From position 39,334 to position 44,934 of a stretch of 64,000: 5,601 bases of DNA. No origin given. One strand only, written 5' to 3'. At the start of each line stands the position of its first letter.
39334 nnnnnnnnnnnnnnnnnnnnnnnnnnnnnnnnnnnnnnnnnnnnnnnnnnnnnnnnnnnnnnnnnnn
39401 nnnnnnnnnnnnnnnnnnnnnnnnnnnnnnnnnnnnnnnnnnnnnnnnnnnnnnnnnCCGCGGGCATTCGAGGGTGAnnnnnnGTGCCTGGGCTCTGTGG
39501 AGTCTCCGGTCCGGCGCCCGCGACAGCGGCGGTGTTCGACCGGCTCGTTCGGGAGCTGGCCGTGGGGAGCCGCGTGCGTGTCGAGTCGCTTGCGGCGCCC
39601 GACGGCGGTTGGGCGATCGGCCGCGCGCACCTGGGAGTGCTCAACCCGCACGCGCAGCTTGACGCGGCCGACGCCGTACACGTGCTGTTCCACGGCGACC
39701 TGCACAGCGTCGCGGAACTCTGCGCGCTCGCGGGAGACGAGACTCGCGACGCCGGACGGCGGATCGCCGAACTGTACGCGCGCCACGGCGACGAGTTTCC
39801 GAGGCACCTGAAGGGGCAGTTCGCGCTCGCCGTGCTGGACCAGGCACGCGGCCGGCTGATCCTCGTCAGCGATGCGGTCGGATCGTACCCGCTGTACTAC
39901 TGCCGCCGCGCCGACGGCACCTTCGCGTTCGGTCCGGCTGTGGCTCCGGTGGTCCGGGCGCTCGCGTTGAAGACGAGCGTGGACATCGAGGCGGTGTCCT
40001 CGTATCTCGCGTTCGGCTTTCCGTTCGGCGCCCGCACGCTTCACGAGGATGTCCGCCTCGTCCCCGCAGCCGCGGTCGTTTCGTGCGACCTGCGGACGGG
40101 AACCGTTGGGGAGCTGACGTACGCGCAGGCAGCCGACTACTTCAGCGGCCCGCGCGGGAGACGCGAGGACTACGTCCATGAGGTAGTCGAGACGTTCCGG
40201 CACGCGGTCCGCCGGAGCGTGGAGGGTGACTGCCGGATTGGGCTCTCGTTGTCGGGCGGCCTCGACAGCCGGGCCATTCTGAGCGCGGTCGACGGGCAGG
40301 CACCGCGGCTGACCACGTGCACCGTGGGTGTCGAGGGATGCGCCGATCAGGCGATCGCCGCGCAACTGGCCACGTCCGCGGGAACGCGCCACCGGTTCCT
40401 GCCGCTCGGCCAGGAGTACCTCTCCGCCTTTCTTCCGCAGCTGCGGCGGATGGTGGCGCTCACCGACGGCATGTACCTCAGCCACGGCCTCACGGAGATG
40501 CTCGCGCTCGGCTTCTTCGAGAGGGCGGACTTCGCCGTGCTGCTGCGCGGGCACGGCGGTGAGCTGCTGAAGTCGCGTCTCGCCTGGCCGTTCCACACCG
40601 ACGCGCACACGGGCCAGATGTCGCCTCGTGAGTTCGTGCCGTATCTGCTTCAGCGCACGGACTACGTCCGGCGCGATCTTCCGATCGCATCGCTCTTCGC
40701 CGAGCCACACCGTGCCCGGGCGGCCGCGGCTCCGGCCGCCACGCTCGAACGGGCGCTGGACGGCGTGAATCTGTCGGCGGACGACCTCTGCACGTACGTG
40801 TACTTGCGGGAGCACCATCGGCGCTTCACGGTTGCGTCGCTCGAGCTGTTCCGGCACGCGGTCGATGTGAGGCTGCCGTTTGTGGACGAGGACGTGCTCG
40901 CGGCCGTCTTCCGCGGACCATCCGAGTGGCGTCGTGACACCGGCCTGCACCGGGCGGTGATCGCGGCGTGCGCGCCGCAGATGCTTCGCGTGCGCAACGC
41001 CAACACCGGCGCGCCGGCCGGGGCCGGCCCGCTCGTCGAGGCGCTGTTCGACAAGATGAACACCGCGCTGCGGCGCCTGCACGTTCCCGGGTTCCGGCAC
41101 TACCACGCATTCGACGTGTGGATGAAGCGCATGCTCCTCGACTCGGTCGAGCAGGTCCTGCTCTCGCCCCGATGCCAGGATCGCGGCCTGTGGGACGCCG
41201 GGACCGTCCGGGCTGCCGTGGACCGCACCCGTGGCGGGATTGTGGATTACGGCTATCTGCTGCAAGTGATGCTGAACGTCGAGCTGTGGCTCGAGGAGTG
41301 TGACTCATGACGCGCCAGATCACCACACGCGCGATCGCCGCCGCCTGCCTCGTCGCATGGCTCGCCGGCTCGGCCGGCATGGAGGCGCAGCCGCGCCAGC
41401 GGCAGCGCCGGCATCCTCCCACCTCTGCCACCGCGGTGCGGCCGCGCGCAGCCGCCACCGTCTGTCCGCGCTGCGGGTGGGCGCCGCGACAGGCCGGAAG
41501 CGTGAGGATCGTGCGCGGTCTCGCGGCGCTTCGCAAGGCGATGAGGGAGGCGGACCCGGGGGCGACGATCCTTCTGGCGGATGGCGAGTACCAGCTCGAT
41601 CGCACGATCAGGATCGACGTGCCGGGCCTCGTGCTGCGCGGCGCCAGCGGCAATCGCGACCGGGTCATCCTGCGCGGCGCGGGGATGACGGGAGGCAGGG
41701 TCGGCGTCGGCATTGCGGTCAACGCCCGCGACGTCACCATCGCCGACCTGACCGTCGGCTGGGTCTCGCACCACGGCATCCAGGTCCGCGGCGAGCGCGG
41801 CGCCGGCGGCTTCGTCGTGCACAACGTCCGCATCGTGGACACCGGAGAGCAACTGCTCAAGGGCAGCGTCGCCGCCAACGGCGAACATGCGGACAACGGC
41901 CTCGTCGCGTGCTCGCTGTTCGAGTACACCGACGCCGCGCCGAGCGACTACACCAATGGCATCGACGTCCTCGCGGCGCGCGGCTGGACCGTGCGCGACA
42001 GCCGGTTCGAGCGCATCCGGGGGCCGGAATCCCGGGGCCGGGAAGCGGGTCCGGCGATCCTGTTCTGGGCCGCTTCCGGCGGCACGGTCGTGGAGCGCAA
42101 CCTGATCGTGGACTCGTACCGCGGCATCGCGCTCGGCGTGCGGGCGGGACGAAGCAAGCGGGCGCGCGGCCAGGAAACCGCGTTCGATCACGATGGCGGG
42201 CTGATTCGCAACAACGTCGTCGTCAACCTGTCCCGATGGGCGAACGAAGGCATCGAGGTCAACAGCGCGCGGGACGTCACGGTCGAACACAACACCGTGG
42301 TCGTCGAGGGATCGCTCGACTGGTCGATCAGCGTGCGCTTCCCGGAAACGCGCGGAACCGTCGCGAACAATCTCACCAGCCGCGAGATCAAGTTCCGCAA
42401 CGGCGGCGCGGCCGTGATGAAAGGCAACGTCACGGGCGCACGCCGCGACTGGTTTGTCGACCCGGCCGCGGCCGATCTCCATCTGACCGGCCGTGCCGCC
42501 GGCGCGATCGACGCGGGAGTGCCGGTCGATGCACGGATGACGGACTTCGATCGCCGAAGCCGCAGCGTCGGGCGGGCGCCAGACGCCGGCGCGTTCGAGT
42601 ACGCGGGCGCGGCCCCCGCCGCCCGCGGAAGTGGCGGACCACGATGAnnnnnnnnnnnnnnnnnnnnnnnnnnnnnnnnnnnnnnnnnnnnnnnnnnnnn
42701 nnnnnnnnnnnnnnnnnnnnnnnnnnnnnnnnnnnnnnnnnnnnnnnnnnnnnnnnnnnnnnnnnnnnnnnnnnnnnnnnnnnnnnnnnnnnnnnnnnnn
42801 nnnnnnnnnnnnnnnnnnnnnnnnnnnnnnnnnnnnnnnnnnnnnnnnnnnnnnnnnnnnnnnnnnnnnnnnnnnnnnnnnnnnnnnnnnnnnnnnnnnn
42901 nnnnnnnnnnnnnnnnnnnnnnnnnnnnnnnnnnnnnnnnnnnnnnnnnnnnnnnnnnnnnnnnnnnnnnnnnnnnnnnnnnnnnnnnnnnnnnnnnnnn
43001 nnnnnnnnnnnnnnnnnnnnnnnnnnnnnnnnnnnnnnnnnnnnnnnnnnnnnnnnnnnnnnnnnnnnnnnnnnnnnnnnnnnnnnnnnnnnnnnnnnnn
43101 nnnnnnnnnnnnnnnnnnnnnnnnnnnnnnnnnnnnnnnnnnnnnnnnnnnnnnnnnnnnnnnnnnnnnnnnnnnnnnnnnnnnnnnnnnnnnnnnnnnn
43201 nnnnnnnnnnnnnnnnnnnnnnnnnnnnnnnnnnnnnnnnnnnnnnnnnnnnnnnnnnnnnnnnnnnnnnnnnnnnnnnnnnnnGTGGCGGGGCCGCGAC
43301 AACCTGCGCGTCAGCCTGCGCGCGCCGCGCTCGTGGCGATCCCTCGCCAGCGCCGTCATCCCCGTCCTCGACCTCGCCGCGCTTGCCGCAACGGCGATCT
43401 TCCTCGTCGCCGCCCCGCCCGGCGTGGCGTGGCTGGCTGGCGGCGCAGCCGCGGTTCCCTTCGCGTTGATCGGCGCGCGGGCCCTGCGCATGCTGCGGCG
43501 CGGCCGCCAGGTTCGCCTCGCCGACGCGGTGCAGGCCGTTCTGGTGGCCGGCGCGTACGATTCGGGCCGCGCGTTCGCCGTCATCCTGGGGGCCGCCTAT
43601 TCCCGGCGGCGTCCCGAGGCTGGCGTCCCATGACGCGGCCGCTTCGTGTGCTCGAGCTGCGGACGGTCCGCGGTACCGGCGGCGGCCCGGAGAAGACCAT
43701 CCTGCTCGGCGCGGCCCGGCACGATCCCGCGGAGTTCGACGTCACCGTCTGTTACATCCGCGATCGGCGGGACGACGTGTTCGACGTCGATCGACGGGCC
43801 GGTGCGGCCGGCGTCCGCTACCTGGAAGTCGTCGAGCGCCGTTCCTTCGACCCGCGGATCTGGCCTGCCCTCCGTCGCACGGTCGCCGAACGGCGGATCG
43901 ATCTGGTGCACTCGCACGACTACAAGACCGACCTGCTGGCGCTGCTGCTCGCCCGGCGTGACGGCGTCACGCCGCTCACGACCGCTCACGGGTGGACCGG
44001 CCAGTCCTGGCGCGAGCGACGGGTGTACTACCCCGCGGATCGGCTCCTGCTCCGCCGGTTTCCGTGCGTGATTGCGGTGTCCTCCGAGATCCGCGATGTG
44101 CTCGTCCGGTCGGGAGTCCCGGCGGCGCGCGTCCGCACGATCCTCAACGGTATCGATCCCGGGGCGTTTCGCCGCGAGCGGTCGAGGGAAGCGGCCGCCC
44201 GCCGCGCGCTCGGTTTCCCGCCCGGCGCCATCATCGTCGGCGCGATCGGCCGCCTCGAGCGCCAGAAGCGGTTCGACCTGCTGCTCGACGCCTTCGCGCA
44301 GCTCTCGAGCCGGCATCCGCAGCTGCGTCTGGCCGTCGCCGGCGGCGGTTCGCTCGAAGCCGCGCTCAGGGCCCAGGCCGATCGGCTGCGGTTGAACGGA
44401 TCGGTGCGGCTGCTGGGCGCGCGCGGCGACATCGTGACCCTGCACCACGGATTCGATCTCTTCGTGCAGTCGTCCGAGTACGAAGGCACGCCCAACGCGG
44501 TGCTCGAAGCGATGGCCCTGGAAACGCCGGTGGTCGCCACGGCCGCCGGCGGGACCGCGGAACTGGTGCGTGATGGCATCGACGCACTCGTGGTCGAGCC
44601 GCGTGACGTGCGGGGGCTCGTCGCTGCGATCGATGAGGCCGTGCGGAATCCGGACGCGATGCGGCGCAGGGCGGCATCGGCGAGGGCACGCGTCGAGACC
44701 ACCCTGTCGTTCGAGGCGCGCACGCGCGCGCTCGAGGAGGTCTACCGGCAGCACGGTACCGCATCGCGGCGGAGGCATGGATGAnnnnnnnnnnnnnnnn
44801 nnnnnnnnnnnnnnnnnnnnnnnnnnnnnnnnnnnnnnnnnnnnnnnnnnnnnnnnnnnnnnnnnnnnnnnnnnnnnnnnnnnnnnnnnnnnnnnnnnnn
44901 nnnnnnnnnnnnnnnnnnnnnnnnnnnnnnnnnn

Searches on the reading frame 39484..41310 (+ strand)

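Call 9: search_protein_families(library=ncbifam, proteins=[window:39484-41310:+], max_evalue=0.00001)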
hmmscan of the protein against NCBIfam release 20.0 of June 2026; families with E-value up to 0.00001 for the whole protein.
window:39484-41310:+ (608 aa): 6 families
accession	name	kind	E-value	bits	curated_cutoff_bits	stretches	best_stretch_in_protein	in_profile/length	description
TIGR01536.1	asn_synth_AEB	equivalog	2.2e-31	109.5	267.1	1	96-496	107-500/517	asparagine synthase (glutamine-hydrolyzing)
TIGR03108.1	eps_aminotran_1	hypoth_equivalog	3.1e-27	95.5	816.9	1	63-333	68-341/628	XrtA/PEP-CTERM system amidotransferase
TIGR03104.1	trio_amidotrans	equivalog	6.2e-23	80.9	570.1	1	94-289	104-301/589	N-acetylglutaminylglutamine amidotransferase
NF033535.1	lass_lactam_cya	exception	7.5e-20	71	525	1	96-266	106-273/668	lasso peptide isopeptide bond-forming cyclase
NF006949.0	PRK09431.1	equivalog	1.5e-17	63.3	499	2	94-151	103-160/554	asparagine synthase B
NF033561.1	macrolact_Ik_Al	subfamily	2.6e-12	46.1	300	1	116-484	84-463/561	albusnodin/ikarugamycin family macrolactam cyclase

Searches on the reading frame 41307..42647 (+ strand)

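Call 9: search_protein_families(library=ncbifam, proteins=[window:41307-42647:+], max_evalue=0.00001)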
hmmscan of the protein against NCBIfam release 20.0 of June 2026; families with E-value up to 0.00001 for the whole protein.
window:41307-42647:+ (446 aa): 3 families
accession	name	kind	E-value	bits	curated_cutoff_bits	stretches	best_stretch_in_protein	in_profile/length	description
TIGR03805.1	beta_helix_1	subfamily_domain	2.4e-11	43.3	141.5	1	75-181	1-100/314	parallel beta-helix domain-containing protein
TIGR04247.1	NosD_copper_fam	subfamily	5.7e-07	28.4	300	0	75-153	1-67/377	nitrous oxide reductase family maturation protein NosD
NF041518.1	choice_anch_Q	domain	9.2e-06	25.8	25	0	399-432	24-57/58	choice-of-anchor Q domain-containing protein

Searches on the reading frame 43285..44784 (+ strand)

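Call 9: search_protein_families(library=ncbifam, proteins=[window:43285-44784:+], max_evalue=0.00001)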
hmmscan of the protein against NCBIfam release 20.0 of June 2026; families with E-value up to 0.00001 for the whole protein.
window:43285-44784:+ (499 aa): 31 families (the best 25 are shown)
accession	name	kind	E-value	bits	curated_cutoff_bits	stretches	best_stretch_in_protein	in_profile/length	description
TIGR03088.1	stp2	hypoth_equivalog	7e-48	163.5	409.05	1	166-489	43-372/374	TIGR03088 family PEP-CTERM/XrtA system glycosyltransferase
NF041876.1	EPS_EpsE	equivalog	2.5e-33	115.9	400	1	280-480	185-386/389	exopolysaccharide biosynthesis GT4 family glycosyltransferase EpsE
TIGR04063.1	stp3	hypoth_equivalog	5e-28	98.1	442.05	1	253-489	152-394/397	TIGR04063 family PEP-CTERM/XrtA system glycosyltransferase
TIGR03999.1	thiol_BshA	equivalog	1.2e-24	86.9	273.7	1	200-489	80-372/375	N-acetyl-alpha-D-glucosaminyl L-malate synthase BshA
TIGR03449.1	mycothiol_MshA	equivalog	1.7e-24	86.5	462.5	1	262-489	169-402/406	D-inositol-3-phosphate glycosyltransferase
NF011726.0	PRK15179.1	equivalog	1.3e-22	79.9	733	1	277-466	478-673/694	Vi polysaccharide biosynthesis protein TviE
TIGR02149.1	glgA_Coryne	subfamily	2.2e-22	79.8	302.4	1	236-489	130-389/391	glycogen synthase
TIGR04047.1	MSMEG_0565_glyc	hypoth_equivalog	2.4e-21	76.2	259.85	1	195-488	78-372/373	MSMEG_0565 family glycosyltransferase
NF047684.1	TeichurnBiosyTuaC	equivalog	1.2e-19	70.5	550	1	262-489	168-388/391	teichuronic acid biosynthesis protein TuaC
NF053787.1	GlcN_PG_synth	equivalog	1.1e-17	63.9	480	1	254-489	139-358/361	N-acetylglucosaminyl phosphatidylglycerol synthase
TIGR04157.1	glyco_rSAM_CFB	subfamily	4.9e-17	62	400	1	251-442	162-353/406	TIGR04157 family glycosyltransferase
NF038229.1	Glyco4_Geo_Pelo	equivalog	1.2e-16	60.6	400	1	281-489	133-335/338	GPMC system family 4 glycosyltransferase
NF007640.0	PRK10307.1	subfamily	1.7e-16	60.2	276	1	245-485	158-402/411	WcaI family glycosyltransferase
TIGR02095.1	glgA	subfamily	1.2e-15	57.2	328.45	1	300-489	277-476/477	glycogen/starch synthase, ADP-glucose type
NF038295.1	EPS_HpsP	equivalog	6.7e-14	51.7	550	1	298-489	190-386/388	hormogonium polysaccharide biosynthesis glycosyltransferase HpsP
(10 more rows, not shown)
